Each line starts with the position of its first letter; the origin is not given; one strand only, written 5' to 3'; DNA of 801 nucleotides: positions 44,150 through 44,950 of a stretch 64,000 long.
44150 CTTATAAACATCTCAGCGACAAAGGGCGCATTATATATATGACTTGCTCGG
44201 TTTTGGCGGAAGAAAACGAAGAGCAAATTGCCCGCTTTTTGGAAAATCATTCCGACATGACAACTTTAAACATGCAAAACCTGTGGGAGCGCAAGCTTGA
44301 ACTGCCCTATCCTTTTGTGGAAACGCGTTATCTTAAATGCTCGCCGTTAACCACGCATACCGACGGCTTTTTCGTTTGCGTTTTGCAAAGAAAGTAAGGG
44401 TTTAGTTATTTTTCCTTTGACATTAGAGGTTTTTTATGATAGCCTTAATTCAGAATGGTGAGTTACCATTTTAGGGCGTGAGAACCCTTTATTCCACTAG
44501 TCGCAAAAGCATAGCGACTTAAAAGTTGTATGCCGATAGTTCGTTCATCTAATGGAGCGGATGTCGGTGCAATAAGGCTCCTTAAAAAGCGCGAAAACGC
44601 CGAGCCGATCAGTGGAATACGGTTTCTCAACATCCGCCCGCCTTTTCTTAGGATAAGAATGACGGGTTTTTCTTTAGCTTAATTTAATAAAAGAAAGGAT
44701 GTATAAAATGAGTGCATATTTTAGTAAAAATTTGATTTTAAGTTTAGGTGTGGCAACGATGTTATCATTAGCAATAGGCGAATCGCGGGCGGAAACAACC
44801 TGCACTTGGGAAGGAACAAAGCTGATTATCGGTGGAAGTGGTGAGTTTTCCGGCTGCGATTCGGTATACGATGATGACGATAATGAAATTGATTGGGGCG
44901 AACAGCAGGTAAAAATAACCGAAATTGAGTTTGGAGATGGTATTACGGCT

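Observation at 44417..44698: Unassigned conserved RNA motif, copy A: structured leader with a terminator/antiterminator upstream of LRR paralog 4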

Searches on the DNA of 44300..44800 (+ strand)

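Call 4: search_rna_families(source=window, start=44300, end=44800, threshold=evalue, max_evalue=10, show_alignments=2)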
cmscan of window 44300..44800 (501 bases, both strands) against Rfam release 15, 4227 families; matches with E-value up to 10: 2.
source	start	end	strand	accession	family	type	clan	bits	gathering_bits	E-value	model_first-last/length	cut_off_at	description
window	44555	44647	+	RF02221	sRNA-Xcc1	Gene; sRNA;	-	23.4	53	0.1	1-87/87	no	sRNA-Xcc1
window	44362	44442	+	RF02071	STnc280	Gene; sRNA;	-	20.1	80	0.46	1-83/83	no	Salmonella enterica sRNA STnc280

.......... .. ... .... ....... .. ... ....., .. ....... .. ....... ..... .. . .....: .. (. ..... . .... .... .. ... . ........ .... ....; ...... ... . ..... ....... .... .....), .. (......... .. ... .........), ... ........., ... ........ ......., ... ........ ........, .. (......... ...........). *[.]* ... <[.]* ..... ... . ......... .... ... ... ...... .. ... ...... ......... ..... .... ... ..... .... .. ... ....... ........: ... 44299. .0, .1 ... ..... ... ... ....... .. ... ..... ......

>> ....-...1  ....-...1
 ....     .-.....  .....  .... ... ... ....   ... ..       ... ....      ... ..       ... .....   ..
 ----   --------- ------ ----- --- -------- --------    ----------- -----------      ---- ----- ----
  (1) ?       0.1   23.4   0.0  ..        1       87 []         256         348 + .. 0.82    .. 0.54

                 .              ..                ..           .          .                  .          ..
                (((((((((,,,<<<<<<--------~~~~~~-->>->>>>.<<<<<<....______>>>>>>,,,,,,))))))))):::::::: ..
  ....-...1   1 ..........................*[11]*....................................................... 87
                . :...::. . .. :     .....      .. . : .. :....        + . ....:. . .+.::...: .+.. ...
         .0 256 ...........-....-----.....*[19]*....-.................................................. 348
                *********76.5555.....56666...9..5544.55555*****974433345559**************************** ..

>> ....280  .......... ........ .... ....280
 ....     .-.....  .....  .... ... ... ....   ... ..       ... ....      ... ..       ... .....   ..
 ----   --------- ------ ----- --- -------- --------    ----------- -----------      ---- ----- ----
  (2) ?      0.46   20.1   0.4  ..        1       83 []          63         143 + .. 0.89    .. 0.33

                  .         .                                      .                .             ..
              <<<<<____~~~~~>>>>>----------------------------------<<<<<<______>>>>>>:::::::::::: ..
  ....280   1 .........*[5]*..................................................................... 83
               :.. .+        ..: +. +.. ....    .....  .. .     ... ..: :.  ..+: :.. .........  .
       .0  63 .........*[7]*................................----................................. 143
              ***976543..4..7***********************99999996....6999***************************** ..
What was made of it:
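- On sRNA-Xcc1 (RF02221): Copy A scores 23.4 bits (call 4).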

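Call 31: search_rna_families(sources=[L020, L007, L013, L025, L121, L062, L066, L043, L101, L110, L087, L012, L046, L030, L039], threshold=gathering)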
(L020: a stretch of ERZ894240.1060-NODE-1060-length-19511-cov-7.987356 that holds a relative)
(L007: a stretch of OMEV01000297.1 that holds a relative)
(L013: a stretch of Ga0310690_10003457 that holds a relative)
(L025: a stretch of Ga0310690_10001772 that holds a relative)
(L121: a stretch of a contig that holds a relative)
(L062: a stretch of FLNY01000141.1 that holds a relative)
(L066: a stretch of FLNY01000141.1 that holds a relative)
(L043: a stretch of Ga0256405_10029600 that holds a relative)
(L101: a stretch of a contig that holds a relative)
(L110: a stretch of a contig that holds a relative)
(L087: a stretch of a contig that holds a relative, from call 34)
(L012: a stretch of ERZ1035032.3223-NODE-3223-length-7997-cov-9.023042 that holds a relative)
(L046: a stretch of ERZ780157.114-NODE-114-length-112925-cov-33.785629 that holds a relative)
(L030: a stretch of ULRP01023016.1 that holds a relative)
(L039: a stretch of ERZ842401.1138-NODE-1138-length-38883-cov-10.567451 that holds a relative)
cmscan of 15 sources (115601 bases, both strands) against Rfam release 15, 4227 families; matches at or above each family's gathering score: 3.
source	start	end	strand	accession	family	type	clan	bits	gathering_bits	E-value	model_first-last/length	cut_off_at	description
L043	4301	4374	-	RF00005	tRNA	Gene; tRNA;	CL00001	66.8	29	4.3e-12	1-71/71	no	tRNA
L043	1559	1647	-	RF00005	tRNA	Gene; tRNA;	CL00001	60.5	29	2.3e-10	1-71/71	no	tRNA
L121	3706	3777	-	RF00005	tRNA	Gene; tRNA;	CL00001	56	29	3.9e-09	1-71/71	no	tRNA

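Call 34: search_rna_families(sources=[L016, L053, L032, L011, L094, L083, L044, L052, L086, L096, L101, L087, L067], threshold=evalue, max_evalue=1, show_alignments=2)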
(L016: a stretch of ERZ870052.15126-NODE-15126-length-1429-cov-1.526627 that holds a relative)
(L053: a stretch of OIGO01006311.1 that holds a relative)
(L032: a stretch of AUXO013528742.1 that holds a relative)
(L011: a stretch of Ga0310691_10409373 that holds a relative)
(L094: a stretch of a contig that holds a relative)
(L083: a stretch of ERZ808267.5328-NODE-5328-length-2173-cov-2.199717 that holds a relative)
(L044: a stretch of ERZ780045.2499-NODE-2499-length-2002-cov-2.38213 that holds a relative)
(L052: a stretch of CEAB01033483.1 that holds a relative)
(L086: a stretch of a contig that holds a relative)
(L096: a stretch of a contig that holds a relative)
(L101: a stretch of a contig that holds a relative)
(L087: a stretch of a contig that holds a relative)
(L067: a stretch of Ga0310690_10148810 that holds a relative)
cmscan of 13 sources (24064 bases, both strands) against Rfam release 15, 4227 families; matches with E-value up to 1: 17.
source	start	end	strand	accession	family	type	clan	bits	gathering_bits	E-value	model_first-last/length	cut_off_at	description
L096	397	470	-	RF00005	tRNA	Gene; tRNA;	CL00001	60.6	29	4.7e-11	1-71/71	no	tRNA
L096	42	128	+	RF02221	sRNA-Xcc1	Gene; sRNA;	-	39.3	53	0.00084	1-87/87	no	sRNA-Xcc1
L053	496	582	-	RF02221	sRNA-Xcc1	Gene; sRNA;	-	38.9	53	0.0011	1-87/87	no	sRNA-Xcc1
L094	720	801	+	RF02221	sRNA-Xcc1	Gene; sRNA;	-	37.9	53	0.0019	1-87/87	no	sRNA-Xcc1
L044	972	1057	-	RF02221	sRNA-Xcc1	Gene; sRNA;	-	36.3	53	0.0043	1-87/87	no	sRNA-Xcc1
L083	187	274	-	RF02221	sRNA-Xcc1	Gene; sRNA;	-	35.9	53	0.0054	1-87/87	no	sRNA-Xcc1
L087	1425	1502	-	RF01394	isrK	Gene; sRNA;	-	33.1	50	0.00081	1-77/77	no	isrK Hfq binding RNA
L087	1320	1408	-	RF02221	sRNA-Xcc1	Gene; sRNA;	-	32.9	53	0.029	1-87/87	no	sRNA-Xcc1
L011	490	574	-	RF02221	sRNA-Xcc1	Gene; sRNA;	-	32.7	53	0.032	1-87/87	no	sRNA-Xcc1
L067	2033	2120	+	RF02221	sRNA-Xcc1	Gene; sRNA;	-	31.9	53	0.048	1-87/87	no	sRNA-Xcc1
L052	163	246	-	RF02221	sRNA-Xcc1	Gene; sRNA;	-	30.2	53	0.12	1-87/87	no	sRNA-Xcc1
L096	37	125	+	RF01695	C4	Gene; antisense;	CL00128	30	45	0.044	1-87/87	no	C4 antisense RNA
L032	159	249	+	RF02221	sRNA-Xcc1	Gene; sRNA;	-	29.8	53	0.16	1-87/87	no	sRNA-Xcc1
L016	62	148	-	RF02221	sRNA-Xcc1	Gene; sRNA;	-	29.3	53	0.2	1-87/87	no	sRNA-Xcc1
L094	605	733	+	RF02634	EF3314_EF3315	Gene; sRNA;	-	27.6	100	0.01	1-141/141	no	Enterococcus sRNA EF3314_EF3315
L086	909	1001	-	RF02221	sRNA-Xcc1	Gene; sRNA;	-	27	53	0.71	1-87/87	no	sRNA-Xcc1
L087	1463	1515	-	RF03163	c4-a1b1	Gene; antisense;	CL00128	20.6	46.7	0.35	1-53/53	no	a1, b1 targets of C4 antisense RNA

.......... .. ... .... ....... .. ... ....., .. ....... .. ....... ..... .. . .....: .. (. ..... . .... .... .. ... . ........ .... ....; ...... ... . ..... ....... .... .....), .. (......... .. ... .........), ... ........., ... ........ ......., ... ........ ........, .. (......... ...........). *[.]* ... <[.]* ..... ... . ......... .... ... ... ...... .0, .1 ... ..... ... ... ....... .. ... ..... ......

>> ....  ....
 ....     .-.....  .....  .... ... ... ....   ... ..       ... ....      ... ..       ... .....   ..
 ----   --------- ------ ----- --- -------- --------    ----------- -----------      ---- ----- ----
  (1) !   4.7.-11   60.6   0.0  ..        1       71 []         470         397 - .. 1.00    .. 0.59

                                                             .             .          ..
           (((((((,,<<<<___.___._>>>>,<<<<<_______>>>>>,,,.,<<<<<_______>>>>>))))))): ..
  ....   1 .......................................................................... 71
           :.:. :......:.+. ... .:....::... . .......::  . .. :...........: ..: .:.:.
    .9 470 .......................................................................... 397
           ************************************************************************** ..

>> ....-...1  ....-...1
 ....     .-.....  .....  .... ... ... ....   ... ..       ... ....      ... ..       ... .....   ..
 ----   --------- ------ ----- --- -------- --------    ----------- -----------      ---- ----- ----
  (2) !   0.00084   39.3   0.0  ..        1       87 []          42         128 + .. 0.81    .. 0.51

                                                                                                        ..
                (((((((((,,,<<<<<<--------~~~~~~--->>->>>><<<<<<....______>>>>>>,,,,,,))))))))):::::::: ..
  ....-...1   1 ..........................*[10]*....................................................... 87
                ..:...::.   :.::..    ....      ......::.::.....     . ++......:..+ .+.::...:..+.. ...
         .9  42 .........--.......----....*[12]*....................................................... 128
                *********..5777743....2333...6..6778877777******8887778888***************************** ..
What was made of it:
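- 44452..44472 (+): P0, the 5' terminal hairpin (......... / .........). It corresponds to hairpin 1 of Rfam c4-a1b1 in the weak L087 match (call 34).
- On C4 antisense RNA (RF01695) / c4 clan: The best sub-threshold hit is 30 bits, in L096 (call 34).
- On sRNA-Xcc1 (RF02221): Twelve other members score 27-39 bits (call 34).
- On Riboswitch (any Rfam class): No riboswitch family appears even at E up to 10 on copy A or E up to 1 on 13 loci (calls 4, 34).
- Closest known: C4 antisense RNA with its upstream a1/b1 sites. Different: Scores are below the gathering threshold: C4 30 bits against 45, c4-a1b1 20.6 against 46.7, and these were seen in one or two members only (call 34).
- Closest known: sRNA-Xcc1. 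Same: It is the best Rfam match to the 3' domain over its full length (positions 1-87), including the closing stem, an AAUA-rich hairpin, and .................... (calls 4, 34).
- Closest known: IsrK of Salmonella prophage Gifsy-1. Same: There is a weak match to the 5' domain: 33 bits against a gathering score of 50, in L087 (call 34).
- Sub-threshold Rfam hits to sRNA-Xcc1, C4, isrK and c4-a1b1 (calls 4, 34).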

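Call 39: search_dna_similar(query=window:44440-44700:+, collection=phages, mode=distant, max_evalue=0.01)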
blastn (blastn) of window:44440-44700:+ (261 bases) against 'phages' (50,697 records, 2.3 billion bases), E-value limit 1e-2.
Records with a match: 1; places in all: 1; records where one place covers at least 80% of the query: 0.
Best place of each record, by identity: 60-80% 1.
By first word of the organism name: Bacteriophage 1.
By host as written in the record: - 1.
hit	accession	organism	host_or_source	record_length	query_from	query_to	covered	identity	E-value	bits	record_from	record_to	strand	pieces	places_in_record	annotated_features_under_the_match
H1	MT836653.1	Bacteriophage sp.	human fecal samples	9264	113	214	39%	75.7%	1e-4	53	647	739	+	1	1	record has no annotation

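Call 40: search_dna_similar(query=window:44440-44700:+, collection=plasmids, mode=distant, max_evalue=0.01)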
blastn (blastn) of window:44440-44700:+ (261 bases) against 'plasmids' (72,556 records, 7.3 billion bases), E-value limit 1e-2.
No match.
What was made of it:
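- Tried and rejected: The phage collection gave one partial match in an unannotated human-faecal 'Bacteriophage sp.' contig (calls 39, 40).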

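Call 48: build_rna_model(alignment_id=A3)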
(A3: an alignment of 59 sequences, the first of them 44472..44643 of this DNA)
Model R1 built from alignment A3 (59 sequences, 215 columns); structure: RNAalifold consensus.
model positions 159; base pairs 36; branch points 2; effective number of sequences 1.78; information 0.59 bits per position. Calibrated on 0.2 Mb of random sequence (short: E-values are rough).
structure used (alignment columns):
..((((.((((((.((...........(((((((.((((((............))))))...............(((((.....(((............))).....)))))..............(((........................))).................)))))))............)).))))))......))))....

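Call 49: search_with_rna_model(model_id=R1, source=window, max_evalue=10, show_alignments=4)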
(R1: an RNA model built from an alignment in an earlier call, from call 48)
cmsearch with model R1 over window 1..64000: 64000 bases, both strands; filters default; matches with E-value up to 10: 5.
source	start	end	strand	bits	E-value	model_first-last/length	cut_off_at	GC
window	44472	44643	+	137.5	1.4e-31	1-159/159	no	0.49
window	10778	10939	-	120.1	2.1e-27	1-159/159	no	0.49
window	39637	39764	+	17.8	0.0089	1-159/159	no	0.38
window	25782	25858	-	12.8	0.14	1-159/159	no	0.47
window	24853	24936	+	10.6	0.46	28-117/159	no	0.45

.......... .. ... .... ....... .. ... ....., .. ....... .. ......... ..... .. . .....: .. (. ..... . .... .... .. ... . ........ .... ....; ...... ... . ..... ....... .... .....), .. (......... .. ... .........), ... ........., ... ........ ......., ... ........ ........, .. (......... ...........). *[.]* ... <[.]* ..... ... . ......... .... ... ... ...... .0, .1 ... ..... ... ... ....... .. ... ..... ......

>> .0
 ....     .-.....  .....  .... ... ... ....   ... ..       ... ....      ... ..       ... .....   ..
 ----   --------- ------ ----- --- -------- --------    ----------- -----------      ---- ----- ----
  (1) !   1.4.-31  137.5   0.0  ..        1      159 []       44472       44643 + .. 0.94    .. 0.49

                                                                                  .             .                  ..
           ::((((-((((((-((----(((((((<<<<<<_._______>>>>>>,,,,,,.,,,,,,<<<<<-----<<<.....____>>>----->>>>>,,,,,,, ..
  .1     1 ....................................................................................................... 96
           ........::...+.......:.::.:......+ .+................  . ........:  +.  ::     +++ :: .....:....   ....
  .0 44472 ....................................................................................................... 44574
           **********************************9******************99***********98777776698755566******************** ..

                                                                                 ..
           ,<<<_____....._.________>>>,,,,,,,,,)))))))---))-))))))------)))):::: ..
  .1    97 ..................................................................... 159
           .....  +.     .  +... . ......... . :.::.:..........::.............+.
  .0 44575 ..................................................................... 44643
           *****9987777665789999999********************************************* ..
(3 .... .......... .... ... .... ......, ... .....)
